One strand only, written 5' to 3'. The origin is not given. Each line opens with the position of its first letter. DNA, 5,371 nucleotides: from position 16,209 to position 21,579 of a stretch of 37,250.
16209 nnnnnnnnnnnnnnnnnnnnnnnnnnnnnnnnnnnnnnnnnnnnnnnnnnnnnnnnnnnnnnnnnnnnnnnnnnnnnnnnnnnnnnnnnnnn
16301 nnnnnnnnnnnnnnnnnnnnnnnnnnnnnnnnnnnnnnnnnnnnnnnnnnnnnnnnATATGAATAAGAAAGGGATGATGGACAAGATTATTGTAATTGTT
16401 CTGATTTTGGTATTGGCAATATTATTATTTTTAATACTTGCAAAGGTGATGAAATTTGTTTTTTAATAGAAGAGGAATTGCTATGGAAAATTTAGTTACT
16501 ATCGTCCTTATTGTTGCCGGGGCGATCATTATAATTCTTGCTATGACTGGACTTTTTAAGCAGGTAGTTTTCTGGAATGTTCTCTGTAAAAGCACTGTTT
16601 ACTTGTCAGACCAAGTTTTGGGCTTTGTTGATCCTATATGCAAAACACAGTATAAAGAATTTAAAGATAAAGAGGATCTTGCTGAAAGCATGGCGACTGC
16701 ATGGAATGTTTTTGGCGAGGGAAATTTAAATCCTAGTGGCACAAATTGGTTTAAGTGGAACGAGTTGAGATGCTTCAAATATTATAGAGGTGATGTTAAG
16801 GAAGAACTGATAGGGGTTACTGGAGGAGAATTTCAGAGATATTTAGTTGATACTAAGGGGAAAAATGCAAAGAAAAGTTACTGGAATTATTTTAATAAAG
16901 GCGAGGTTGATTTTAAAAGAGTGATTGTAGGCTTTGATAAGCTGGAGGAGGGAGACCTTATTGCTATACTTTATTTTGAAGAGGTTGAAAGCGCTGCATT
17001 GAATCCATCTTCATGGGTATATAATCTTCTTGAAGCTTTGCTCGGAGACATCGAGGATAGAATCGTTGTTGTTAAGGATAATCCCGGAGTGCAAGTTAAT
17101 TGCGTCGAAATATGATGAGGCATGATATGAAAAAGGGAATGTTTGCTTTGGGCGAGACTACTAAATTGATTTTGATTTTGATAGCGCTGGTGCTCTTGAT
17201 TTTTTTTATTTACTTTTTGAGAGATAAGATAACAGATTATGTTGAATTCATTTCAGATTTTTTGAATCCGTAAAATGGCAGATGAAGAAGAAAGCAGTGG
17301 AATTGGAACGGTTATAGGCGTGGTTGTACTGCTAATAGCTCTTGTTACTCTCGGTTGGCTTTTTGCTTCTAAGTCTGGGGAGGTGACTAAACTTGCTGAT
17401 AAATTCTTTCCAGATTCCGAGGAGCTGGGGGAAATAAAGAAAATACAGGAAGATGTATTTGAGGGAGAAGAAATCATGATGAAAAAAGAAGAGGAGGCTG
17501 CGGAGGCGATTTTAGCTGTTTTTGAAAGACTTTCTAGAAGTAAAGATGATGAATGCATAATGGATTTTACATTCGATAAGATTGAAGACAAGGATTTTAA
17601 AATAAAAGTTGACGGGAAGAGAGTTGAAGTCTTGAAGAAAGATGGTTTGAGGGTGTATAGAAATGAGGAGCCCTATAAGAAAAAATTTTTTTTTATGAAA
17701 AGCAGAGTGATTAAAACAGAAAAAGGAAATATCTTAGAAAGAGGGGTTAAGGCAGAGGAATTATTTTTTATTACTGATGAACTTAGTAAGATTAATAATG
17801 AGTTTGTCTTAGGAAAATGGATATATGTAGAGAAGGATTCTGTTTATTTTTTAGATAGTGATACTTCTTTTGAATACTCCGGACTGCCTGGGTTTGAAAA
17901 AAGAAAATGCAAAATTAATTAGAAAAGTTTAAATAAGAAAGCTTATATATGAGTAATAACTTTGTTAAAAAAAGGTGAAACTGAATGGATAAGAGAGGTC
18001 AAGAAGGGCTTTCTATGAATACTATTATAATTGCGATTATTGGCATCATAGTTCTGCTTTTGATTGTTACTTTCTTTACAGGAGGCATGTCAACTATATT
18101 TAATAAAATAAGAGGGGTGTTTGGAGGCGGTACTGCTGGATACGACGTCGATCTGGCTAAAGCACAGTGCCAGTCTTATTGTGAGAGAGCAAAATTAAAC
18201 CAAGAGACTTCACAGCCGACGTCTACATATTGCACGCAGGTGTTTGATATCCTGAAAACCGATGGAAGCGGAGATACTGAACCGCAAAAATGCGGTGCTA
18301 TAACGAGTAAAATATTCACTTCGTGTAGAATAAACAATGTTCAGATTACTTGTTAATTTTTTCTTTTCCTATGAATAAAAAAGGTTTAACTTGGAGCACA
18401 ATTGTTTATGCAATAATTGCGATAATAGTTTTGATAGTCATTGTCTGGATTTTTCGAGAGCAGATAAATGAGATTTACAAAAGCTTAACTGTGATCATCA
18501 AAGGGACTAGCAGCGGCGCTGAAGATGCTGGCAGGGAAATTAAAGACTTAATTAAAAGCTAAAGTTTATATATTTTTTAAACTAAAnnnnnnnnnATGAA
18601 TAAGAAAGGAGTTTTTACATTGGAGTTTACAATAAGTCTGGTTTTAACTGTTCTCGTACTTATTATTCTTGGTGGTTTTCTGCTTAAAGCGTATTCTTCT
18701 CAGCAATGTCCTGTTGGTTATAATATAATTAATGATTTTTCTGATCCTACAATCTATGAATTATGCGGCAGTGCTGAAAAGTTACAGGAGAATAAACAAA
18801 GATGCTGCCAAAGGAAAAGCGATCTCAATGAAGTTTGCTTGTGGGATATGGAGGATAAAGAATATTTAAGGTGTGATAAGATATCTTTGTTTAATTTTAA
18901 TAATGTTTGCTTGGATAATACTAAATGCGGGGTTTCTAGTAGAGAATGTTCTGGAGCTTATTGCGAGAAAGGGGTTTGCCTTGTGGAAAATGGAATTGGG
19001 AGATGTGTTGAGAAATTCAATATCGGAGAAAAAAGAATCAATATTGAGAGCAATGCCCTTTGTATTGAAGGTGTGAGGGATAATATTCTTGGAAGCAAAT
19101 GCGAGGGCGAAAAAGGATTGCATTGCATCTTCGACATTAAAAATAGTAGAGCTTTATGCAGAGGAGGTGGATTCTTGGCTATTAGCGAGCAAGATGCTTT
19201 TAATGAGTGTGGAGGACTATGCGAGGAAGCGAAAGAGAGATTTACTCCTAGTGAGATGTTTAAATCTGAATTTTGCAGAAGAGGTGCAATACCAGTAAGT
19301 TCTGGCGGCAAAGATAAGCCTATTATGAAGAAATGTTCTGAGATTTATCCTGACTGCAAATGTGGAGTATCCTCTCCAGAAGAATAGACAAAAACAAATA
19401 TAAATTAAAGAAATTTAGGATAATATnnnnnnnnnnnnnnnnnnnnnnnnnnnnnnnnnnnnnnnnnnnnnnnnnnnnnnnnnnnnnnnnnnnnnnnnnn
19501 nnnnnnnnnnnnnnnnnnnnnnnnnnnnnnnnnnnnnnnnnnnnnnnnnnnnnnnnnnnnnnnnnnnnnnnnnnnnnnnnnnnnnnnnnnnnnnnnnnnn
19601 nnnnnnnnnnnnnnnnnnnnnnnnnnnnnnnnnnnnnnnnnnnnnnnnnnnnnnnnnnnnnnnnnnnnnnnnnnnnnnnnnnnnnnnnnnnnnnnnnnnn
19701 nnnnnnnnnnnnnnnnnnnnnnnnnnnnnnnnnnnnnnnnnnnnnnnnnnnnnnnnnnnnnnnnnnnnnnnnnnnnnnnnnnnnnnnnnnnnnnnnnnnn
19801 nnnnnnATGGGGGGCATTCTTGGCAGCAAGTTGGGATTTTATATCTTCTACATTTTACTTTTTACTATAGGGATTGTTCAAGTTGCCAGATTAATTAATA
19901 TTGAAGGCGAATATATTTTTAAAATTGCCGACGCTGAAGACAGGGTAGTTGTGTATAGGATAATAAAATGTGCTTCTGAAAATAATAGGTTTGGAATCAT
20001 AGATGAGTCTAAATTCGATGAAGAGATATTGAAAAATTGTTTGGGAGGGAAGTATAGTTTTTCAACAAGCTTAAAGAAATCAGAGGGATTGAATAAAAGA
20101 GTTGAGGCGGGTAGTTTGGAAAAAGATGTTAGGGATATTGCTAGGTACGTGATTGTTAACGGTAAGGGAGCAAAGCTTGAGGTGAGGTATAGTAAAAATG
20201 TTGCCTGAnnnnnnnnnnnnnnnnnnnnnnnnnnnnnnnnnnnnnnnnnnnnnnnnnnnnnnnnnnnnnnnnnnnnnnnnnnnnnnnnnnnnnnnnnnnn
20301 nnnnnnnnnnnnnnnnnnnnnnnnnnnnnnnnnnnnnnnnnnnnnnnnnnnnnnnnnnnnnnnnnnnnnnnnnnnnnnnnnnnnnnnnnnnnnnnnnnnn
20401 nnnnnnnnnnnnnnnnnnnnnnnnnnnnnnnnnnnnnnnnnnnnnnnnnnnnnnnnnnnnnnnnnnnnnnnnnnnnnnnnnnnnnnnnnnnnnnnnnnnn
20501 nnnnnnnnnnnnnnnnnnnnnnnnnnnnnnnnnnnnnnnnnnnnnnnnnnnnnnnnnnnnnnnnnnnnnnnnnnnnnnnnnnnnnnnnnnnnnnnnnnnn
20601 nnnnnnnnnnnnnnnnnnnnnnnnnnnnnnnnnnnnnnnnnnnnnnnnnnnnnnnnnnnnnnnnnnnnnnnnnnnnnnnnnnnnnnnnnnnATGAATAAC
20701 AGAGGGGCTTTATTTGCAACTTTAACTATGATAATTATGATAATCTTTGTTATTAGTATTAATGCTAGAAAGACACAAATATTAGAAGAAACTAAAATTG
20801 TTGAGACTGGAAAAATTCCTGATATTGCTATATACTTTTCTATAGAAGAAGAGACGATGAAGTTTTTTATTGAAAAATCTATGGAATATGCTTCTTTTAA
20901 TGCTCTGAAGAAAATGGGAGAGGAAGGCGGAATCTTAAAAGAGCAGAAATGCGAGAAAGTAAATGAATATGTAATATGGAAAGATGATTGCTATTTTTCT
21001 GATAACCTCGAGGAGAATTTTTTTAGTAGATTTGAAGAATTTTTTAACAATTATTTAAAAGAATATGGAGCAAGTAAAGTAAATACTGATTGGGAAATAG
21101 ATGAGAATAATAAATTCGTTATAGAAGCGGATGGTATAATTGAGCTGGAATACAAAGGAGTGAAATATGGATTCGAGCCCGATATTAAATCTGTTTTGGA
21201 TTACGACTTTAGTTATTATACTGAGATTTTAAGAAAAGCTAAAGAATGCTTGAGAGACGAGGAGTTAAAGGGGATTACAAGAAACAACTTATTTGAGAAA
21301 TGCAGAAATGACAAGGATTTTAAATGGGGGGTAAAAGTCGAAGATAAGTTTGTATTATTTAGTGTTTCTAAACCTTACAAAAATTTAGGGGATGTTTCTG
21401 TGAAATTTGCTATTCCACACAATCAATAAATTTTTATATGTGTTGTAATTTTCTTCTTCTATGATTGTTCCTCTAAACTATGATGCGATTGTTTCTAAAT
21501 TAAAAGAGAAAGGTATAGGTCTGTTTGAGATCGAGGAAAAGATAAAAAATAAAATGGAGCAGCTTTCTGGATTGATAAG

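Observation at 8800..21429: Expanded type-IV-pilus-like locus with eight genes starting M-[ND]-[KN]-[KR]-G or a close variant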

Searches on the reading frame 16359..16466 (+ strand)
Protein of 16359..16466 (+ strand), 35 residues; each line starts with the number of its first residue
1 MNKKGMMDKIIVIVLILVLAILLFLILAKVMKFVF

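Call 6: search_protein_families(library=pfam, proteins=[window:16359-16466:+], max_evalue=10)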
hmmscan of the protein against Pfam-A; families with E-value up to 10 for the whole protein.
window:16359-16466:+ (35 aa): 4 families
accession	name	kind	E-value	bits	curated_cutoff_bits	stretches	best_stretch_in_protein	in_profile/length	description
PF24400.1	DUF7544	-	0.019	14.7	27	1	9-35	67-93/302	Family of unknown function (DUF7544)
PF20088.4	DUF6480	-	0.81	10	25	1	3-30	48-75/78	Family of unknown function (DUF6480)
PF07127.16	Nodulin_late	-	3.3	8.6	30.4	1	7-31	1-25/54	Late nodulin domain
PF12669.12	FeoB_associated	-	6.1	7.6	27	1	12-27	3-18/44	FeoB-associated Cys-rich membrane protein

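Call 84: search_protein_families(library=ncbifam, proteins=[window:16359-16466:+], max_evalue=0.1)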
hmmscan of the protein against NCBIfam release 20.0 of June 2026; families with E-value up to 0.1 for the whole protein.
window:16359-16466:+ (35 aa): 0 families

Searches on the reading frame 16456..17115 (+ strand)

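Call 4: search_protein_families(library=pfam, proteins=[window:16456-17115:+], max_evalue=0.01)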
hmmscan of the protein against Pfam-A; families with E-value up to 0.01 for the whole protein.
window:16456-17115:+ (219 aa): 0 families

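Call 7: search_protein_families(library=ncbifam, proteins=[window:16456-17115:+], max_evalue=1)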
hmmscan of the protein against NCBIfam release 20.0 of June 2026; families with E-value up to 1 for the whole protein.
window:16456-17115:+ (219 aa): 2 families
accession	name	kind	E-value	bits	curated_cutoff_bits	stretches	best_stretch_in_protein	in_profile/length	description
NF003155.0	PRK04125.1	equivalog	0.093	12.5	136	1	6-39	84-117/141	antiholin-like murein hydrolase modulator LrgA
NF009255.0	PRK12612.1-3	equivalog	0.2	12.4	112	1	11-53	4-44/92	putative monovalent cation/H+ antiporter subunit F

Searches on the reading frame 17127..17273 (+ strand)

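Call 6: search_protein_families(library=pfam, proteins=[window:17127-17273:+], max_evalue=10)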
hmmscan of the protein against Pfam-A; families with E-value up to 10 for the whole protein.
window:17127-17273:+ (48 aa): 1 family
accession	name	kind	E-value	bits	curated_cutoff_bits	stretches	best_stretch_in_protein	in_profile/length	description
PF25258.1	DUF7859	-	0.043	14.2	27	1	12-33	13-35/49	Family of unknown function (DUF7859)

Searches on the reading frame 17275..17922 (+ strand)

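Call 4: search_protein_families(library=pfam, proteins=[window:17275-17922:+], max_evalue=0.01)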
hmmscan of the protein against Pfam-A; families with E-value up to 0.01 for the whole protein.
window:17275-17922:+ (215 aa): 1 family
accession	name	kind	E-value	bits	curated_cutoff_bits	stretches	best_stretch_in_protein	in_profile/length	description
PF15886.11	CBM39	-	0.0053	17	25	1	115-202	5-96/107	Carbohydrate binding domain (family 32)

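Call 7: search_protein_families(library=ncbifam, proteins=[window:17275-17922:+], max_evalue=1)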
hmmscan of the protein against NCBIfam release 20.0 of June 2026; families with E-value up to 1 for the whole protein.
window:17275-17922:+ (215 aa): 1 family
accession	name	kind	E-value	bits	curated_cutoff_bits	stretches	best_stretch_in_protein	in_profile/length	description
NF033930.1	pneumo_PspA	exception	0.13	11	850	1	36-176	144-282/659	pneumococcal surface protein A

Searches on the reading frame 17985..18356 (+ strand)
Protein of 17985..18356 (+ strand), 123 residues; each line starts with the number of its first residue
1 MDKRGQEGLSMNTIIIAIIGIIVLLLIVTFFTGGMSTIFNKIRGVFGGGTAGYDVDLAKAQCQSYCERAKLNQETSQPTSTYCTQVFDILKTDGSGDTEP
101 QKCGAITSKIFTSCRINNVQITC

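Call 4: search_protein_families(library=pfam, proteins=[window:17985-18356:+], max_evalue=0.01)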
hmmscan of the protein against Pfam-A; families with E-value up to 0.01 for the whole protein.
window:17985-18356:+ (123 aa): 0 families

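Call 7: search_protein_families(library=ncbifam, proteins=[window:17985-18356:+], max_evalue=1)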
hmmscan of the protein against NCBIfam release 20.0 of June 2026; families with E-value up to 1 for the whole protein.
window:17985-18356:+ (123 aa): 1 family
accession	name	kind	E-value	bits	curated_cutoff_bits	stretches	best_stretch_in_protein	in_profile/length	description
NF009992.0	PRK13461.1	equivalog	0.26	10.9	127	1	10-44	4-32/159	F0F1 ATP synthase subunit B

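Call 45: search_protein_families(library=pfam, alignment_id=A2, max_evalue=0.01)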
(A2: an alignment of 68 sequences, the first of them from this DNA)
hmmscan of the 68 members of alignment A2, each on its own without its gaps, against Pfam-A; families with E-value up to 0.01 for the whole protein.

A. member 1, seq(123 aa): 0 families

B. families by the number of members that match (of 68 scanned): 16 families
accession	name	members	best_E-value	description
PF16982.10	Flp1_like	3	6.1e-07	Putative Flagellin, Flp1-like, domain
PF24431.1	DUF7554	2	4.7e-05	Family of unknown function (DUF7554)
PF20556.3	DUF6768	1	1.8e-05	Family of unknown function (DUF6768)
PF01594.21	AI-2E_transport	1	0.00049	AI-2E family transporter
PF25231.1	DUF7847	1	0.0012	Domain of unknown function (DUF7847)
PF12555.13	SteA-like_C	1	0.0012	SteA-like C-terminal domain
PF12670.12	DUF3792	1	0.0015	Protein of unknown function (DUF3792)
PF01554.23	MatE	1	0.0016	MatE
PF11779.13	SPT_ssu-like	1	0.0035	Small subunit of serine palmitoyltransferase-like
PF20456.3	DUF6709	1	0.0036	Family of unknown function (DUF6709)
PF07219.19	HemY_N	1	0.004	HemY protein N-terminus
PF10324.15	7TM_GPCR_Srw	1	0.0054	Serpentine type 7TM GPCR chemoreceptor Srw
PF23489.1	V-ATPase_su_f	1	0.0055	V-type proton ATPase subunit f-like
PF13858.11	DUF4199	1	0.007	Protein of unknown function (DUF4199)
PF25044.1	DUF7789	1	0.0089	Domain of unknown function (DUF7789)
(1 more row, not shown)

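Call 67: find_homologous_proteins(query=window:17985-18356:+, max_evalue=0.001)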
Query window:17985-18356:+ (123 aa): 51 proteins with E <= 0.001 among 56 candidates.
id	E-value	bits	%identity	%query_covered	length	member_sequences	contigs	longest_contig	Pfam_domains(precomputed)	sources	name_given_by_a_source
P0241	3.9e-75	267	100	100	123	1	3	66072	-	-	-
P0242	2.8e-56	206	78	100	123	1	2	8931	-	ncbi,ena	-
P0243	8.4e-56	205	76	100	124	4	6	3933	-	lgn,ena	-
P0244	3.7e-53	196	76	100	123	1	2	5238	-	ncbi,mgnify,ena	mgnify:FL=1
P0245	9.6e-53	195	76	100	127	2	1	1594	-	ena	-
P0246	2.8e-52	193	74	100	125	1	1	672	-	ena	-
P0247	3.2e-52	193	77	97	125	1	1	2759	-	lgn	-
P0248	4.7e-45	170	67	100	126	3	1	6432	-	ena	-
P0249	1.6e-43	165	69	94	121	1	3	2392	-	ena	-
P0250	4.1e-42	161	69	92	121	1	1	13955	-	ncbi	-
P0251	6.4e-41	157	72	84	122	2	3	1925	-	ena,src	-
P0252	2.2e-40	155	75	84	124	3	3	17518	-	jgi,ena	-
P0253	2.8e-40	155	69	98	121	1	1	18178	-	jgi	jgi:hypothetical protein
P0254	1.1e-38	150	80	72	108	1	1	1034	-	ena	-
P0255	3.1e-38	148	72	76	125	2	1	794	-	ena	-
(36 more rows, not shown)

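Call 74: predict_structure(alignment_id=A4)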
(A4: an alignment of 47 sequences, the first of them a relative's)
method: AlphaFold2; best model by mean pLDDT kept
length: 123 residues; sequences in the alignment: 47
mean_pLDDT: 75.1   pTM: 0.49
mean pLDDT of the five models: 75.1, 74.8, 74.3, 74.0, 73.8
residues with pLDDT >= 90: 8; 70-90: 79; 50-70: 24; < 50: 12
segments of 3 or more residues with pLDDT < 50: 39-45, 47-50
pLDDT, mean of each block of 10 residues (from residue 1): 55 86 88 57 48 77 87 80 84 71 84 84 80
secondary structure, 60 per line:
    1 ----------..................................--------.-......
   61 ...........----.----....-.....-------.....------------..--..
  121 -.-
elements in order: H11-44 H55-71 H81-84 E86-90 E98-102

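Call 77: fold_search(model_id=the predicted structure, library=pdb)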
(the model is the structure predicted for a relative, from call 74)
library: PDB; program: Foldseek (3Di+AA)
matches with E <= 10: 0; with E <= 0.001: 0
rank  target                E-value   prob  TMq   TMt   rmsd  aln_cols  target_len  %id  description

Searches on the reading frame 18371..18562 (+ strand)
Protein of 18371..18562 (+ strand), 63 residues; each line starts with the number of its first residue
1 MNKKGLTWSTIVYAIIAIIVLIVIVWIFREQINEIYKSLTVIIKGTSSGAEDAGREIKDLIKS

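Call 6: search_protein_families(library=pfam, proteins=[window:18371-18562:+], max_evalue=10)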
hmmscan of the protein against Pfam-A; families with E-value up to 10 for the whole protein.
window:18371-18562:+ (63 aa): 7 families
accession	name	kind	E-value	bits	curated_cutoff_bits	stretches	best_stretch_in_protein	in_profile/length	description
PF16982.10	Flp1_like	-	0.00012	21.9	33.5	1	12-44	12-44/49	Putative Flagellin, Flp1-like, domain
PF23489.1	V-ATPase_su_f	-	0.00054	20.5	27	1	4-39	7-42/78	V-type proton ATPase subunit f-like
PF11694.13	DUF3290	-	0.056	13.8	31.3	1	7-43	17-53/144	Protein of unknown function (DUF3290)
PF12666.12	PrgI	-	0.072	14.1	27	1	5-36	16-47/91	PrgI family protein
PF19483.4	DUF6019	-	0.076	13.5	23.6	1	14-61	12-57/63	Family of unknown function (DUF6019)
PF06103.16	DUF948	-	0.094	13.3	37.2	1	16-62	8-54/89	Bacterial protein of unknown function (DUF948)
PF12669.12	FeoB_associated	-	0.67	10.7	27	1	15-31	4-20/44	FeoB-associated Cys-rich membrane protein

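Call 84: search_protein_families(library=ncbifam, proteins=[window:18371-18562:+], max_evalue=0.1)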
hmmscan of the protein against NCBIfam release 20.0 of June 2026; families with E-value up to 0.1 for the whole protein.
window:18371-18562:+ (63 aa): 5 families
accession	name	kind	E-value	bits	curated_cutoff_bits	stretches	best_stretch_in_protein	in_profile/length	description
NF004412.0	PRK05759.1-3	equivalog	0.0001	22.2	156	1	11-60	31-80/185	F0F1 ATP synthase subunit B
NF045844.1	BC85_0335_fam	subfamily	0.01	15.5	65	1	3-38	1-36/215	BC85_0335 family putative methyltransferase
NF009992.0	PRK13461.1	equivalog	0.025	14.2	127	1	7-52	4-50/159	F0F1 ATP synthase subunit B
NF049880.1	FvfA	exception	0.073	13.5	130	1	11-33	8-30/130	Francisella virulence factor A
NF053600.1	MbhI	equivalog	0.078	13.5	95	1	7-50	5-47/97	membrane-bound hydrogenase complex subunit MbhI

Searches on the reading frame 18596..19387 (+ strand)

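Call 4: search_protein_families(library=pfam, proteins=[window:18596-19387:+], max_evalue=0.01)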
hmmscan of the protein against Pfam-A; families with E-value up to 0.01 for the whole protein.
window:18596-19387:+ (263 aa): 0 families

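Call 7: search_protein_families(library=ncbifam, proteins=[window:18596-19387:+], max_evalue=1)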
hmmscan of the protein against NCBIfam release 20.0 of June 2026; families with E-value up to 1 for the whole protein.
window:18596-19387:+ (263 aa): 1 family
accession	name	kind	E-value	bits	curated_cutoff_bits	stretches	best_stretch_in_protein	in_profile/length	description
NF042413.1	NGO_0222_fam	subfamily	0.23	11.9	38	1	1-36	1-35/74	NGO_0222 family membrane protein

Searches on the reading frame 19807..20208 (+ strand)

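Call 6: search_protein_families(library=pfam, proteins=[window:19807-20208:+], max_evalue=10)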
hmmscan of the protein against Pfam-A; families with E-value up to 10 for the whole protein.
window:19807-20208:+ (133 aa): 1 family
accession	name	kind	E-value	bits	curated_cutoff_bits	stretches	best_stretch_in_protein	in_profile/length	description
PF11491.13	DUF3213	-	0.14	12.8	27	1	43-79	20-56/85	Protein of unknown function (DUF3213)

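Call 7: search_protein_families(library=ncbifam, proteins=[window:19807-20208:+], max_evalue=1)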
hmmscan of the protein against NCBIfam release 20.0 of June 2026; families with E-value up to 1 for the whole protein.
window:19807-20208:+ (133 aa): 0 families

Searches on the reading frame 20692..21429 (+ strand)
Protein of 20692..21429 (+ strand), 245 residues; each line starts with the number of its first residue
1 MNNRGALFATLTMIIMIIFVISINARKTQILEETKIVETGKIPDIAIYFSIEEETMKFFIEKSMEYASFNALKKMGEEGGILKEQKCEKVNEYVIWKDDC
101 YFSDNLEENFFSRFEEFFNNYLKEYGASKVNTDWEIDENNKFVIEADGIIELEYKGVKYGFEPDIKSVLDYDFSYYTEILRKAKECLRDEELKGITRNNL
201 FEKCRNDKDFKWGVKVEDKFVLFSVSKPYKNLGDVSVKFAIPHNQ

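Call 4: search_protein_families(library=pfam, proteins=[window:20692-21429:+], max_evalue=0.01)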
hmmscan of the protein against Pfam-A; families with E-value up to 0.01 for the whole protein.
window:20692-21429:+ (245 aa): 0 families

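Call 7: search_protein_families(library=ncbifam, proteins=[window:20692-21429:+], max_evalue=1)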
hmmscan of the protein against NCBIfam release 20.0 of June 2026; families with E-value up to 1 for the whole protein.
window:20692-21429:+ (245 aa): 1 family
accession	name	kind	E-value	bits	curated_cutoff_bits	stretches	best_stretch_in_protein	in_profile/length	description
NF002611.0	PRK02260.3-4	equivalog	0.013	15.2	277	1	145-211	69-132/158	S-ribosylhomocysteine lyase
